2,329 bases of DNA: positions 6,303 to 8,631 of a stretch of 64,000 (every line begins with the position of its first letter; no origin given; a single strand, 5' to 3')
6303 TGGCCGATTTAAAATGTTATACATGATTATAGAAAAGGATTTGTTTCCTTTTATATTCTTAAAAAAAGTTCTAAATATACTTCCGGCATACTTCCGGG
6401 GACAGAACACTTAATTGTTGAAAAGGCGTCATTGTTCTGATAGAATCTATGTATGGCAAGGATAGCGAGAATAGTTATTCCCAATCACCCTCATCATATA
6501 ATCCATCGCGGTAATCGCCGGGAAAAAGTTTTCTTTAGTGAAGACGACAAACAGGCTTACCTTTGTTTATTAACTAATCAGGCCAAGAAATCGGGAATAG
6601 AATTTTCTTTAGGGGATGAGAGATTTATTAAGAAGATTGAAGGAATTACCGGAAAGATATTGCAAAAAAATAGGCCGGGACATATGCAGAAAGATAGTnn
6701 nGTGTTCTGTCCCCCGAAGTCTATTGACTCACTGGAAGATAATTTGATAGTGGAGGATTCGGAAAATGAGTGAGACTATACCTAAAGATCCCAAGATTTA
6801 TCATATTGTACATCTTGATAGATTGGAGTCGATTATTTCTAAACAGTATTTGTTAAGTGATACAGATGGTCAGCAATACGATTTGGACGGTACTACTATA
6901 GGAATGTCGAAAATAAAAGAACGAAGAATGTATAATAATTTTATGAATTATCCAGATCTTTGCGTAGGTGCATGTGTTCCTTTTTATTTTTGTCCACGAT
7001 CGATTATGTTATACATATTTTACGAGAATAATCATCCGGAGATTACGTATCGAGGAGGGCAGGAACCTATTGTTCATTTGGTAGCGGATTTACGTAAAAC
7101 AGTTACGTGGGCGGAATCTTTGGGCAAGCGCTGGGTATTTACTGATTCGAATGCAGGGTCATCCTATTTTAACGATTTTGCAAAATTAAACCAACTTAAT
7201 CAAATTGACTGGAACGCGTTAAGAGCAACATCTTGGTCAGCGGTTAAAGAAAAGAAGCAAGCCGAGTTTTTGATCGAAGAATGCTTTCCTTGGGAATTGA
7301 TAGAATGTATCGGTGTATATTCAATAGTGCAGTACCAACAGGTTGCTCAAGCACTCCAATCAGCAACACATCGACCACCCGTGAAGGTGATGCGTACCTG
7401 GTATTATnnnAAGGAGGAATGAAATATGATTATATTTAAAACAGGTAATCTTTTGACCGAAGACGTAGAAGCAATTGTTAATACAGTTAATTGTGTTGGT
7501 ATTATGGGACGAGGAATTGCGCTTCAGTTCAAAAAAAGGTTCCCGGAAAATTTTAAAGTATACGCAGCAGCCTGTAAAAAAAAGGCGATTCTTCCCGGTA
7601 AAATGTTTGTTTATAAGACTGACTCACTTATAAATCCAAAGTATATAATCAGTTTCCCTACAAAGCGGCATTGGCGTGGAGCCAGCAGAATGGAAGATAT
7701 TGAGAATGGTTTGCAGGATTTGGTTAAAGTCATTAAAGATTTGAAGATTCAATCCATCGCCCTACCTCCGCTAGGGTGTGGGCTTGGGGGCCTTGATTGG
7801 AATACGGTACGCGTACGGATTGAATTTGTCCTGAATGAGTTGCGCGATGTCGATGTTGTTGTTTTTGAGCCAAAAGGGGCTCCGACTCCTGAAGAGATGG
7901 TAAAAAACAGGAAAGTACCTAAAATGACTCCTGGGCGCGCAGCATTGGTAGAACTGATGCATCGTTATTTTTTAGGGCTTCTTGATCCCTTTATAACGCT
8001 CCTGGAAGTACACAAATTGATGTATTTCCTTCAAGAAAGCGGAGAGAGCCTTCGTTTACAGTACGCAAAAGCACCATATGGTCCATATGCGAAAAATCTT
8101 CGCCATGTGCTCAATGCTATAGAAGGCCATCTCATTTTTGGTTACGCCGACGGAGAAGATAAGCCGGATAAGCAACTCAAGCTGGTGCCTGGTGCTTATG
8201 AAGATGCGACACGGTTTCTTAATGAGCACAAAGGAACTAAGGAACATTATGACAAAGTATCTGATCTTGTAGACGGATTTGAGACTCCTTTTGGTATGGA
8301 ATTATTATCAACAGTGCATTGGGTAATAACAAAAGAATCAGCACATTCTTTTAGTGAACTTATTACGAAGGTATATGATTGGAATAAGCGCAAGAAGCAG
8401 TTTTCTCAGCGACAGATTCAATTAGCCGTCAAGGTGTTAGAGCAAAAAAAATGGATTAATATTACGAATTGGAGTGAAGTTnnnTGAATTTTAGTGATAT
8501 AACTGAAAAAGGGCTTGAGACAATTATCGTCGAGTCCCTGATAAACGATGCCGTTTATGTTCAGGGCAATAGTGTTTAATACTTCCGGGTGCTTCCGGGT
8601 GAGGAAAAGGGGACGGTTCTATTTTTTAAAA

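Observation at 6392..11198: Two about 320-bp MITE copies carrying a 5' RAYT fragment, plus a solo end; one copy interrupts an Abi_2 gene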

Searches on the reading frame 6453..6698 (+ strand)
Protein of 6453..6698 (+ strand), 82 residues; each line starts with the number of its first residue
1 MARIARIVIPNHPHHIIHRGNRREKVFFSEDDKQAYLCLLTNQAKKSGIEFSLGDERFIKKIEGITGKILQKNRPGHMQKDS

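Call 9: search_protein_families(library=pfam, proteins=[window:6453-6698:+], max_evalue=1)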
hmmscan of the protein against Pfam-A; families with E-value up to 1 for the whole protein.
window:6453-6698:+ (82 aa): 1 family
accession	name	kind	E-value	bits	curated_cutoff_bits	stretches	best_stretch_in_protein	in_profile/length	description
PF01797.21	Y1_Tnp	-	0.14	12.7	23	0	12-51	5-43/121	Transposase IS200 like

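Call 12: find_homologous_proteins(query=window:6453-6698:+, max_evalue=0.001)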
Query window:6453-6698:+ (82 aa): 5 proteins with E <= 0.001 among 5 candidates.
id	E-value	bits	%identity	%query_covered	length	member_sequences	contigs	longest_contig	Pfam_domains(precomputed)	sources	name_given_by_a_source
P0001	2.4e-48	179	100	100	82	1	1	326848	-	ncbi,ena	-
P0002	3.5e-39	150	87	100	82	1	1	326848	-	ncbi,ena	-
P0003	1.7e-17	81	80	62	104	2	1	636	PF01797.22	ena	-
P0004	3.1e-13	67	76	60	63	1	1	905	-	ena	-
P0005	9.1e-9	53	80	43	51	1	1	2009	-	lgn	-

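Call 14: find_encoding_contigs(protein=P0001, flank=2000, max_places=3)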
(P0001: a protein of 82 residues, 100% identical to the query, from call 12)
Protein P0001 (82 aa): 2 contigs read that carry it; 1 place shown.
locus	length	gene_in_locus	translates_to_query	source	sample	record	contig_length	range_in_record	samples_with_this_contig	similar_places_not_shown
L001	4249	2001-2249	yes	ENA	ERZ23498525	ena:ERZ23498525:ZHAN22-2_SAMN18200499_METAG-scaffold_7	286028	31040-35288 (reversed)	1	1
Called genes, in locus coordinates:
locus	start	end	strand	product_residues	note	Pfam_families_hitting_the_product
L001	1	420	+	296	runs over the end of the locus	-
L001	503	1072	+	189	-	-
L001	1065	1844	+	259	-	-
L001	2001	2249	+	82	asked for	-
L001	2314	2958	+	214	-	PF14487:DarT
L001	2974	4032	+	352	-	PF01661:Macro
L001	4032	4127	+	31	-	-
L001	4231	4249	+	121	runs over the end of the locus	-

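Call 23: search_protein_representatives(protein=window:6453-6698:+)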
Query: 82 residues. Proteins with E-value up to 0.001 (for the whole library): 2857; up to 1e-10: 50; up to 1e-30: 1. The best 150 are listed.
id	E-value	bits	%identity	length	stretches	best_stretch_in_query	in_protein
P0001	7.7e-49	178.7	100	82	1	1-82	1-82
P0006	1.6e-20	88.7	48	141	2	1-49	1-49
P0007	7.9e-16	73.8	69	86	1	1-51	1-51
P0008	1.1e-15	73.3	45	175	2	1-50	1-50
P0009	4.7e-14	68.1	50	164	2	3-46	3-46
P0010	7.5e-14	67.5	53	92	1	1-78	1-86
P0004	9.8e-14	67.1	76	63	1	1-49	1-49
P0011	1.5e-13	66.5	50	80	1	1-79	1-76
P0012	1.7e-13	66.3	61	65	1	1-51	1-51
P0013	3.8e-13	65.2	61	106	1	1-49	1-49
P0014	4.5e-13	65.0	62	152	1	1-50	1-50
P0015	6.7e-13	64.4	49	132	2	1-40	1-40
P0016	7.0e-13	64.4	46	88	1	5-78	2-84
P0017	8.4e-13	64.1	47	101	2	1-45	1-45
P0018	2.3e-12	62.7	49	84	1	1-68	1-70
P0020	4.0e-12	62.0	50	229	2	1-49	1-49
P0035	3.5e-11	59.0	46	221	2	1-51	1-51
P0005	2.9e-09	52.9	76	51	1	1-37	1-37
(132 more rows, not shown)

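Call 26: search_protein_families(library=pfam, proteins=[P0020, P0035, P0003], max_evalue=0.01)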
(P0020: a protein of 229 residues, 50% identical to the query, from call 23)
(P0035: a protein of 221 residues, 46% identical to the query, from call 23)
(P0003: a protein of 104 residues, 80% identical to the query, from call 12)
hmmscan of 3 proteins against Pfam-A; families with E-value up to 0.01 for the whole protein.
P0020 (229 aa): 1 family
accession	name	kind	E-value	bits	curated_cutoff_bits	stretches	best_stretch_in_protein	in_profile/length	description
PF01797.21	Y1_Tnp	-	3.5e-11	43.7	23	1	13-127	6-121/121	Transposase IS200 like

P0035 (221 aa): 1 family
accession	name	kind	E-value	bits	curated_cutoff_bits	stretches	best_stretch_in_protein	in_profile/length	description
PF01797.21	Y1_Tnp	-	1e-13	51.9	23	1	15-121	8-119/121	Transposase IS200 like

P0003 (104 aa): 1 family
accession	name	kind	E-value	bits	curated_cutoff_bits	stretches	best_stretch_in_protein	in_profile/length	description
PF01797.21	Y1_Tnp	-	5.3e-10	39.9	23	1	14-104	7-102/121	Transposase IS200 like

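Call 27: search_protein_families(library=ncbifam, proteins=[P0020, window:6453-6698:+], max_evalue=0.1)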
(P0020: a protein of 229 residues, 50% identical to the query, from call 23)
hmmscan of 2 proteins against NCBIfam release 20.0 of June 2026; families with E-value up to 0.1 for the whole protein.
P0020 (229 aa): 2 families
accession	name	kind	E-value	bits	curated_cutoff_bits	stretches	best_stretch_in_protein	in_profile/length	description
NF047646.1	REP_Tyr_transpos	equivalog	6.2e-21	74.8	80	1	5-143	3-146/146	REP-associated tyrosine transposase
NF033573.1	transpos_IS200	equivalog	0.0018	18.5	55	1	21-125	20-125/126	IS200/IS605 family transposase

window:6453-6698:+ (82 aa): 0 families

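Call 31: find_encoding_contigs(protein=P0003, flank=3000, max_places=5)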
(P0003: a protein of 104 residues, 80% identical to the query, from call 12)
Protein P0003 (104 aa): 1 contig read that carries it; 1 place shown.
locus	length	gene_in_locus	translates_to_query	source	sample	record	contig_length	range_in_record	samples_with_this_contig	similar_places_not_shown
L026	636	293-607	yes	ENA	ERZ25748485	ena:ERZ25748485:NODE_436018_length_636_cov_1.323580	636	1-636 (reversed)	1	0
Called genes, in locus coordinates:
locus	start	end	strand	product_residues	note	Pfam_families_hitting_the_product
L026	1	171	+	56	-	?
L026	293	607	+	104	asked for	PF01797:Y1_Tnp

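Call 32: find_encoding_contigs(protein=P0004, flank=3000, max_places=5)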
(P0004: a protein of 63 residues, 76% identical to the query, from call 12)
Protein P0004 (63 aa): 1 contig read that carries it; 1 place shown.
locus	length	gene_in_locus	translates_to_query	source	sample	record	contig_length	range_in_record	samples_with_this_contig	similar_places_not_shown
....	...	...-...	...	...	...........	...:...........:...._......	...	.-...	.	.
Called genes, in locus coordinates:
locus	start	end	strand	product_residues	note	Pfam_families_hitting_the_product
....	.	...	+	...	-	?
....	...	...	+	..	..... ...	-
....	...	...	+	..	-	?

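Call 33: find_encoding_contigs(protein=P0005, flank=3000, max_places=5)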
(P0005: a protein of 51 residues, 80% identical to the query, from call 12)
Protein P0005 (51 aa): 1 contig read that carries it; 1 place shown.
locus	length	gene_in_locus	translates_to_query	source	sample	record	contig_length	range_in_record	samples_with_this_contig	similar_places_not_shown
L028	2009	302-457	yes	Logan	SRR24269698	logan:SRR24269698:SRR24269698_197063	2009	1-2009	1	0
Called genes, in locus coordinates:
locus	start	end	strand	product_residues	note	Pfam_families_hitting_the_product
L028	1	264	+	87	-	?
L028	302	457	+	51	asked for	-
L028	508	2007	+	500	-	?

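Call 40: find_related_loci(query=window:6453-6698:+, collection=metagenome_contigs, flank=3000)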
Query window:6453-6698:+ (82 aa) in metagenome_contigs; peptide patterns used: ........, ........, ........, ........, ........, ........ (x = any residue, [..] = any of these).
368 stretches matched a pattern; 28 encode a relative of the query (tblastn E <= 1e-3); 28 distinct loci.
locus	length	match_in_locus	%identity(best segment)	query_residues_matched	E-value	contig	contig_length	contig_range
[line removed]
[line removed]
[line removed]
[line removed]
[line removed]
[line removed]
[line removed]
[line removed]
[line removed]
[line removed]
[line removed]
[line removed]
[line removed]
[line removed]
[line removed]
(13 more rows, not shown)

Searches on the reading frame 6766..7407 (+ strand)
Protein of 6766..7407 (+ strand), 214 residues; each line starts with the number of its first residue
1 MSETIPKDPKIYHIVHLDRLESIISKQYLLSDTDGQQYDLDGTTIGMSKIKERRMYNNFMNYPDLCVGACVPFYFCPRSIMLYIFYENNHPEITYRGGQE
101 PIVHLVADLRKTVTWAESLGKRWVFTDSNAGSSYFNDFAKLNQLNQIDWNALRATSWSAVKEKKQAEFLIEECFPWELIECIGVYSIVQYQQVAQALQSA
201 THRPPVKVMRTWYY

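Call 9: search_protein_families(library=pfam, proteins=[window:6766-7407:+], max_evalue=1)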
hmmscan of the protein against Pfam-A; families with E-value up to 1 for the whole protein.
window:6766-7407:+ (214 aa): 1 family
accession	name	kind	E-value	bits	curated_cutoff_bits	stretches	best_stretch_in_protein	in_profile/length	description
PF14487.12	DarT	-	2e-59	201.2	22.5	1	12-214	1-201/201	ssDNA thymidine ADP-ribosyltransferase, DarT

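Call 35: search_protein_families(library=padloc, proteins=[window:6766-7407:+], max_evalue=10)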
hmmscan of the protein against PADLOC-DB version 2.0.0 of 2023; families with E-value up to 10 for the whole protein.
window:6766-7407:+ (214 aa): 1 family
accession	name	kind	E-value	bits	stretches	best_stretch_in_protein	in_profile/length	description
PDLC02991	DarT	-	2.5e-65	218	1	3-214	4-196/196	-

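Call 60: list_cluster_members(proteins=[P0001, window:6766-7407:+, window:43380-45776:+])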
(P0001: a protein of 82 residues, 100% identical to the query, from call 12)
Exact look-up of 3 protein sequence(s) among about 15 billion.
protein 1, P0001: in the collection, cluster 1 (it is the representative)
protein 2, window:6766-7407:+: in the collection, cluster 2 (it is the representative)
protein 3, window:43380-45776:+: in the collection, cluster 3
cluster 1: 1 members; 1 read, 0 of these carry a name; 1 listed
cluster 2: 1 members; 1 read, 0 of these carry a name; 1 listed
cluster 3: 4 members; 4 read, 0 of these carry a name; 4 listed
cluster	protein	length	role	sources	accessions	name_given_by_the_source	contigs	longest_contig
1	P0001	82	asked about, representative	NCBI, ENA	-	-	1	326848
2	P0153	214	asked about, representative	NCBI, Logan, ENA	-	-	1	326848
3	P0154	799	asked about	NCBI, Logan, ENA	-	-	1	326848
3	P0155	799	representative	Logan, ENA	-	-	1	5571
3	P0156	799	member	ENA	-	-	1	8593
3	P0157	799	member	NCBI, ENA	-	-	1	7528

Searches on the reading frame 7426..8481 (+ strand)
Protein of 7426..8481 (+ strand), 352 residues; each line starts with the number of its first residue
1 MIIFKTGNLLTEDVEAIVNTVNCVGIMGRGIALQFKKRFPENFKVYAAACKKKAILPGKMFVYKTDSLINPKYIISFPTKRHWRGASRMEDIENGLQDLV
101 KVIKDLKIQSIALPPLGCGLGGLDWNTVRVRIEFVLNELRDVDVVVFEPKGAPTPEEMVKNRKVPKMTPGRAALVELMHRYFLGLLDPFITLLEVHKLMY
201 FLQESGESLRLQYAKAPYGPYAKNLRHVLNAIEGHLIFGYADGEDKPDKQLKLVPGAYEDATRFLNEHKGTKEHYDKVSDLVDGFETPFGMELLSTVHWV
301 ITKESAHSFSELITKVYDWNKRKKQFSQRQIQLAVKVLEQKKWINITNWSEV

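Call 9: search_protein_families(library=pfam, proteins=[window:7426-8481:+], max_evalue=1)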
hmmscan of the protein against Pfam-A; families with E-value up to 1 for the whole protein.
window:7426-8481:+ (352 aa): 1 family
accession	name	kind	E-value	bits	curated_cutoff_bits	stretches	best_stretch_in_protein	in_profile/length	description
PF01661.27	Macro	-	9.3e-26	90.5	22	1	18-129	1-115/118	Macro domain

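Call 35: search_protein_families(library=padloc, proteins=[window:7426-8481:+], max_evalue=10)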
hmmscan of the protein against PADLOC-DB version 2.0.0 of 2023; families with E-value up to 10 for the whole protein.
window:7426-8481:+ (352 aa): 1 family
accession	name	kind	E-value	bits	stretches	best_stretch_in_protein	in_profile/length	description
PDLC02990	DarG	-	4.3e-139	461.6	1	1-341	1-328/329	-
